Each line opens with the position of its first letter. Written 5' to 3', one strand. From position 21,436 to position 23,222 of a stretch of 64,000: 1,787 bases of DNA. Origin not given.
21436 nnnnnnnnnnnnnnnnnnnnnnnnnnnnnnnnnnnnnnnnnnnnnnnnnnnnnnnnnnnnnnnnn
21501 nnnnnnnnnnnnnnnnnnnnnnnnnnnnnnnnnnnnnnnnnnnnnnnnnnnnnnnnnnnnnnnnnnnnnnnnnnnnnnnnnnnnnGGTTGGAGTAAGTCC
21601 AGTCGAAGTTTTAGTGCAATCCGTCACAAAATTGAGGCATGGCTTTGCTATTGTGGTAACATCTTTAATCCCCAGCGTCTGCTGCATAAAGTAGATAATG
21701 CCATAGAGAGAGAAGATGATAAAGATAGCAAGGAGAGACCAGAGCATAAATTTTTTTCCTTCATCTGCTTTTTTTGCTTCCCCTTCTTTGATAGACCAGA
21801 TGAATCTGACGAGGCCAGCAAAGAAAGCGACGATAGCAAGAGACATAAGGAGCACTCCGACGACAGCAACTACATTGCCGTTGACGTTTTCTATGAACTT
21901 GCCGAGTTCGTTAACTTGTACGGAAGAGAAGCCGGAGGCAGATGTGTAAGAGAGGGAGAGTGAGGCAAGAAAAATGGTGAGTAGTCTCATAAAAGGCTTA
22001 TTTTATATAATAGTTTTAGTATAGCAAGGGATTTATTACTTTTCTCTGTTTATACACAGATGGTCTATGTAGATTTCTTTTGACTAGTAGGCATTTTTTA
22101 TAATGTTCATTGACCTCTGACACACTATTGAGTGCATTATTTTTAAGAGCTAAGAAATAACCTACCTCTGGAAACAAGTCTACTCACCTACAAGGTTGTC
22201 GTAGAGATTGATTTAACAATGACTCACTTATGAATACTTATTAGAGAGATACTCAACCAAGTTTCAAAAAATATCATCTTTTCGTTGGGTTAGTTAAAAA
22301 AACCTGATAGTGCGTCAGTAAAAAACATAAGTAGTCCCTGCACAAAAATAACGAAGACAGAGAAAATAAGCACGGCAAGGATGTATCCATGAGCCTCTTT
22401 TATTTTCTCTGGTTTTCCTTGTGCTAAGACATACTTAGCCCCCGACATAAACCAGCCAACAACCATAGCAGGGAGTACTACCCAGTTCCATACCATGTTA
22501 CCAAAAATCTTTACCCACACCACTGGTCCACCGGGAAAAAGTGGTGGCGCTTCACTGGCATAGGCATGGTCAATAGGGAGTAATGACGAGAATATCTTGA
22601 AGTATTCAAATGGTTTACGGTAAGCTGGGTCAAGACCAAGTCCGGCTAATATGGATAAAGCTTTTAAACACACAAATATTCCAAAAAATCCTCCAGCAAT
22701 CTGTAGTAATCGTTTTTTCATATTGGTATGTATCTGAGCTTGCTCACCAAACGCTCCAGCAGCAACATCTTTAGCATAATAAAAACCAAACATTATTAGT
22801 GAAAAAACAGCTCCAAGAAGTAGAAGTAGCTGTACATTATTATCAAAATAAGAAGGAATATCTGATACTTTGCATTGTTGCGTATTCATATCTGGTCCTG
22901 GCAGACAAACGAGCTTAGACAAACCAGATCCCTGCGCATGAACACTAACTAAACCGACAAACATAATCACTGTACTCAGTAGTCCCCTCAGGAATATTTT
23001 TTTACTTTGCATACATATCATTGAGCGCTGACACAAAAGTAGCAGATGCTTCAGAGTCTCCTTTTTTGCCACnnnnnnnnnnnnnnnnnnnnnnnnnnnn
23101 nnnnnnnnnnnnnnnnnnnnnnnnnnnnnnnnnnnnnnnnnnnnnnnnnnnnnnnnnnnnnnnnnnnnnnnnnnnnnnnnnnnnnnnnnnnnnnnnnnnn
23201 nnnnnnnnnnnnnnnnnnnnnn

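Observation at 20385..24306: Tandem TrbC/VirB2-like pilin-fold proteins, one fused to a ~38-cysteine ectodomain, with an orphan solute-binding lipoprotein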

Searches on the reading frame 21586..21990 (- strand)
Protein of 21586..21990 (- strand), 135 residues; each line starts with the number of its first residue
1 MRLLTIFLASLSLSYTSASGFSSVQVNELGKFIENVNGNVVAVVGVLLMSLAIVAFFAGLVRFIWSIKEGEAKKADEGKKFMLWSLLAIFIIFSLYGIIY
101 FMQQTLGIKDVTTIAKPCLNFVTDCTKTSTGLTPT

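Call 29: search_protein_representatives(alignment_id=A2)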
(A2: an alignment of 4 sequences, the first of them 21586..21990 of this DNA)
Query: 4 sequences, 141 profile positions. Proteins with E-value up to 0.001 (for the whole library): 4306; up to 1e-10: 521; up to 1e-30: 5. The best 150 are listed.
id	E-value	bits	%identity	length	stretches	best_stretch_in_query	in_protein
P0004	1.5e-77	274.5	-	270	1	1-141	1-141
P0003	1.6e-72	258.3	-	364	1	1-141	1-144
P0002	3.3e-46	173.0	-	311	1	54-141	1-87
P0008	1.9e-41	157.5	-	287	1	10-135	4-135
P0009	8.2e-31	123.1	-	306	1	31-140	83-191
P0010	7.1e-30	120.0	-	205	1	6-135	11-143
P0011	8.5e-30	119.8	-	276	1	5-136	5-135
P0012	1.1e-29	119.5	-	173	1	10-136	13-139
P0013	7.2e-29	116.8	-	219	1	19-132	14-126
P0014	1.6e-28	115.7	-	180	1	5-134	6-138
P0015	2.2e-28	115.2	-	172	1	2-127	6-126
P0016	2.4e-28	115.1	-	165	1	20-126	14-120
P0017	1.1e-27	112.9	-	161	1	8-129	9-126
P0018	1.4e-27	112.6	-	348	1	6-133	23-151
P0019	1.5e-27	112.5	-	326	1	1-136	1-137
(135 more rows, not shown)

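Call 38: find_encoding_contigs(protein=P0008, flank=10000, max_places=3)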
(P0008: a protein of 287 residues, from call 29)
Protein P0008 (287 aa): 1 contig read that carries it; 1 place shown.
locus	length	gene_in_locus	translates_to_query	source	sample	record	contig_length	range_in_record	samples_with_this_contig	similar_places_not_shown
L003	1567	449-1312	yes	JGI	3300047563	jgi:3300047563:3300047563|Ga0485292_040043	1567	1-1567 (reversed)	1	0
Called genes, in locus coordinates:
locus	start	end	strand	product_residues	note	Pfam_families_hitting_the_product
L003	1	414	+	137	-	?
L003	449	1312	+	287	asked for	-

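Call 43: search_solved_structures(query=A5, max_evalue=10, show_alignments=2)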
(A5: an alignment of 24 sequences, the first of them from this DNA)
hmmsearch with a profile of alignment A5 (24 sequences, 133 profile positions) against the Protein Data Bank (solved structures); distinct sequences matched with E-value up to 10: 0.

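Call 44: find_related_loci(query=A5, collection=genome_contigs, flank=10000)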
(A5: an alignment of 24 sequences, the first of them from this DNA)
Query A5 (128 aa) in genome_contigs; peptide patterns used: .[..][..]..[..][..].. (x = any residue, [..] = any of these).
203 stretches matched a pattern; 118 encode a relative of the query (tblastn E <= 1e-3); the best 80 are kept; 78 distinct loci.
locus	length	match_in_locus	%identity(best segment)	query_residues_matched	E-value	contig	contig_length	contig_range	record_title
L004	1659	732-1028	49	23-121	2e-30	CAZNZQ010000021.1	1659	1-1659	MAG TPA_asm: uncultured Candidatus Saccharibacteria bacterium isolate SRP285395_co1_102 genome assembly, contig: NODE_15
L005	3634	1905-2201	48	23-121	2e-29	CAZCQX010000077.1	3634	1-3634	MAG TPA_asm: uncultured Candidatus Saccharibacteria bacterium isolate SRP135725_co3_186 genome assembly, contig: NODE_42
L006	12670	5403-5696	47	23-120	1e-27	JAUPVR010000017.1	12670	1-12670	MAG: Patescibacteria group bacterium isolate erpe_2018_sw_33hr_WHONDRS-SW48-000096_A_bin.20 scaffold_701, whole genome s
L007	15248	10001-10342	44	5-119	9e-27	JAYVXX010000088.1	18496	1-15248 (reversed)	MAG: Candidatus Paceibacterota bacterium isolate GL85_DN_metabinner_41_sub GL85_DN_metabinner_41_sub_87, whole genome sh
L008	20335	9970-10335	39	1-121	7e-24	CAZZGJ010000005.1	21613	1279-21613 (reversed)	MAG TPA_asm: uncultured Candidatus Saccharibacteria bacterium isolate SRP285395_co2_353 genome assembly, contig: NODE_38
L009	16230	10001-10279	47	26-117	1e-23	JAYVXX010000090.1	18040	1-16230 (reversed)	MAG: Candidatus Paceibacterota bacterium isolate GL85_DN_metabinner_41_sub GL85_DN_metabinner_41_sub_89, whole genome sh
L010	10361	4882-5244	36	3-121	2e-23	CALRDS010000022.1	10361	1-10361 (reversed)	MAG: Candidatus Nomurabacteria bacterium isolate Baikal-1350m-319 genome assembly, contig: Baikal-1350m-c23095, whole ge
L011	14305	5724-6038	43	17-121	6e-24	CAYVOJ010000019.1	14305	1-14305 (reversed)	MAG TPA_asm: uncultured Candidatus Saccharibacteria bacterium isolate binchicken_co128_51 genome assembly, contig: NODE_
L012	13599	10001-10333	38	18-128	1e-22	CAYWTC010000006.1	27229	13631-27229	MAG TPA_asm: uncultured Candidatus Saccharibacteria bacterium isolate SRP286056_co3_459 genome assembly, contig: NODE_14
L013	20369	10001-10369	44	3-121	3e-24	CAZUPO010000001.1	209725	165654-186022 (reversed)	MAG TPA_asm: uncultured Candidatus Saccharibacteria bacterium isolate SRP278252_co2_775 genome assembly, contig: NODE_57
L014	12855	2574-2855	40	28-121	6e-23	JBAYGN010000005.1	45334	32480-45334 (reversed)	MAG: Candidatus Paceibacterota bacterium isolate SO_2016_GW1_126 scaffold01547_OW334_2016, whole genome shotgun sequence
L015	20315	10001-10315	42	2-109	1e-22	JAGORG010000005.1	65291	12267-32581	MAG: Candidatus Paceibacterota bacterium isolate Gw_Eff_bin_248 Gw_Eff_609_length_65291_cov_12.754542, whole genome shot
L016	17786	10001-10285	45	28-121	2e-22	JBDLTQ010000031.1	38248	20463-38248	MAG: Candidatus Parcubacteria bacterium isolate lewisrun_2019_sw_WHONDRS-S19S_0014_B_bin.23 scaffold_1563351, whole geno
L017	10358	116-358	49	38-117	4e-22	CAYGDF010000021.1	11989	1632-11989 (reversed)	MAG TPA_asm: uncultured Candidatus Saccharibacteria bacterium isolate ERP113451_co1_291 genome assembly, contig: NODE_64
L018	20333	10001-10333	42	6-117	6e-22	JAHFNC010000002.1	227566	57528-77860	MAG: bacterium isolate nzgw471 NODE_34_length_227567_cov_5.249211, whole genome shotgun sequence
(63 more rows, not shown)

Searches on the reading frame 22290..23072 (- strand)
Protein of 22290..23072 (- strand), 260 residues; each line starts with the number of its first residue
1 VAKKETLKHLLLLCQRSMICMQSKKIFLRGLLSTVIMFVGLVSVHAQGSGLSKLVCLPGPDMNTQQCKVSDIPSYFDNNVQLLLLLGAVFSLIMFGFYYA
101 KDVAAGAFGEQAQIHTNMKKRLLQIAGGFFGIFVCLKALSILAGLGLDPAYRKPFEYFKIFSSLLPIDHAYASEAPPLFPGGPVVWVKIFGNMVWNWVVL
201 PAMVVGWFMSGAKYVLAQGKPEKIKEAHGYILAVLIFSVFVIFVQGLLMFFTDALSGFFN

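Call 3: search_protein_families(library=pfam, proteins=[window:22290-23072:-], max_evalue=10)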
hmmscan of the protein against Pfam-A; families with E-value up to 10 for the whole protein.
window:22290-23072:- (260 aa): 0 families

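Call 10: search_protein_families(library=ncbifam, proteins=[window:22290-23072:-], max_evalue=1)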
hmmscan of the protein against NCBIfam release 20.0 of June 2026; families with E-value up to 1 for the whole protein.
window:22290-23072:- (260 aa): 0 families

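Call 16: find_homologous_proteins(query=window:22290-23024:-, max_evalue=0.001)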
Query window:22290-23024:- (244 aa): 2 proteins with E <= 0.001 among 1170 candidates.
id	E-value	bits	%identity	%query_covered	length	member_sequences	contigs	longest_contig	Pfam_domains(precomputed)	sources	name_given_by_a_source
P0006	7.7e-143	493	99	92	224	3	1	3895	-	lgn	-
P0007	1.0e-126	440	82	100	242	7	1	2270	-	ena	-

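Call 60: search_protein_families(library=pfam, alignment_id=A6, max_evalue=0.1)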
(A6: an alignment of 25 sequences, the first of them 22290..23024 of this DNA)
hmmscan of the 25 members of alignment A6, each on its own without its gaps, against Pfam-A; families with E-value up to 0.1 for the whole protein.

A. member 1, window:22290-23024:- (244 aa): 0 families

B. families by the number of members that match (of 25 scanned): 17 families
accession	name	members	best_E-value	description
PF18895.5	T4SS_pilin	18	6.3e-10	Type IV secretion system pilin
PF00499.25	Oxidored_q3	2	0.0016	NADH-ubiquinone/plastoquinone oxidoreductase chain 6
PF05987.18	DUF898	2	0.0075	Bacterial protein of unknown function (DUF898)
PF17262.7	Cas6b_C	2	0.044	Cas6b C-terminal domain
PF12420.13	DUF3671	1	0.00076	Fam-L, Fam-M like protein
PF01554.23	MatE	1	0.0019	MatE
PF07332.16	Phage_holin_3_6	1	0.0029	Putative Actinobacterial Holin-X, holin superfamily III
PF08999.15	SP_C-Propep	1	0.0041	Surfactant protein C, N terminal propeptide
PF12963.12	DUF3852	1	0.0084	Protein of unknown function (DUF3852)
PF22852.1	SoxE_N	1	0.0085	Sulfocyanin, N-terminal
PF10835.13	DUF2573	1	0.0092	Protein of unknown function (DUF2573)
PF14219.11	DUF4328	1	0.012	Domain of unknown function (DUF4328)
PF10027.14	DUF2269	1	0.012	Predicted integral membrane protein (DUF2269)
PF03647.18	Tmemb_14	1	0.012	Transmembrane proteins 14C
PF13572.11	DUF4134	1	0.016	Domain of unknown function (DUF4134)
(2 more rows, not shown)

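Call 62: find_homologous_proteins(query=A6, max_evalue=0.00001)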
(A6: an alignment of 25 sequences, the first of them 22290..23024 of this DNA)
Query A6 (25 sequences) (244 aa, profile of the alignment): 12 proteins with E <= 0.00001 among 8000 candidates.
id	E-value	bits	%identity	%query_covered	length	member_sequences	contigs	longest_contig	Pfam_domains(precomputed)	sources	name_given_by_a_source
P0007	3.2e-58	215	82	100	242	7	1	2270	-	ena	-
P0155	2.1e-56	209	-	-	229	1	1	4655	-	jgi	jgi:hypothetical protein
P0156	6.2e-56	208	24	22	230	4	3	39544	-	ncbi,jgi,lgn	jgi:hypothetical protein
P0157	4.6e-55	205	23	18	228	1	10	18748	-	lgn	-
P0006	2.4e-54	202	99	92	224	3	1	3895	-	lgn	-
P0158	2.8e-54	202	-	-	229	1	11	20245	-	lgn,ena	-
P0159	4.4e-54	201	-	-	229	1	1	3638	PF18895.6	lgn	-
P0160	2.9e-53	199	31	11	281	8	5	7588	-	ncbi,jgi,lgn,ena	jgi:hypothetical protein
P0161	7.2e-53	197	31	11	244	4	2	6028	-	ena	-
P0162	2.1e-52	196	-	-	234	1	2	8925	-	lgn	-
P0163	2.9e-52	195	21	23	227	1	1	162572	-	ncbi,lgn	-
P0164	7.6e-50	188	19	23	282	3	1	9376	-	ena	-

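Call 71: predict_structure(alignment_id=A7)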
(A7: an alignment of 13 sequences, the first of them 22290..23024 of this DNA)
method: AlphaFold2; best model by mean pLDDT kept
length: 244 residues; sequences in the alignment: 13
mean_pLDDT: 44.9   pTM: 0.36
mean pLDDT of the five models: 44.9, 44.8, 43.1, 41.5, 41.0
residues with pLDDT >= 90: 0; 70-90: 4; 50-70: 69; < 50: 171
segments of 3 or more residues with pLDDT < 50: 1-72, 82-172, 239-244
pLDDT, mean of each block of 10 residues (from residue 1): 36 39 30 31 39 33 41 50 47 44 47 46 39 36 31 31 44 52 59 60 62 67 61 53 42
secondary structure, 60 per line:
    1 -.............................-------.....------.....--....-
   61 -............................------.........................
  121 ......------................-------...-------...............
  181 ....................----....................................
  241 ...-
elements in order: H2-30 E38-42 E49-53 H56-59 H62-89 H96-126 H133-148 H166-200 H205-243
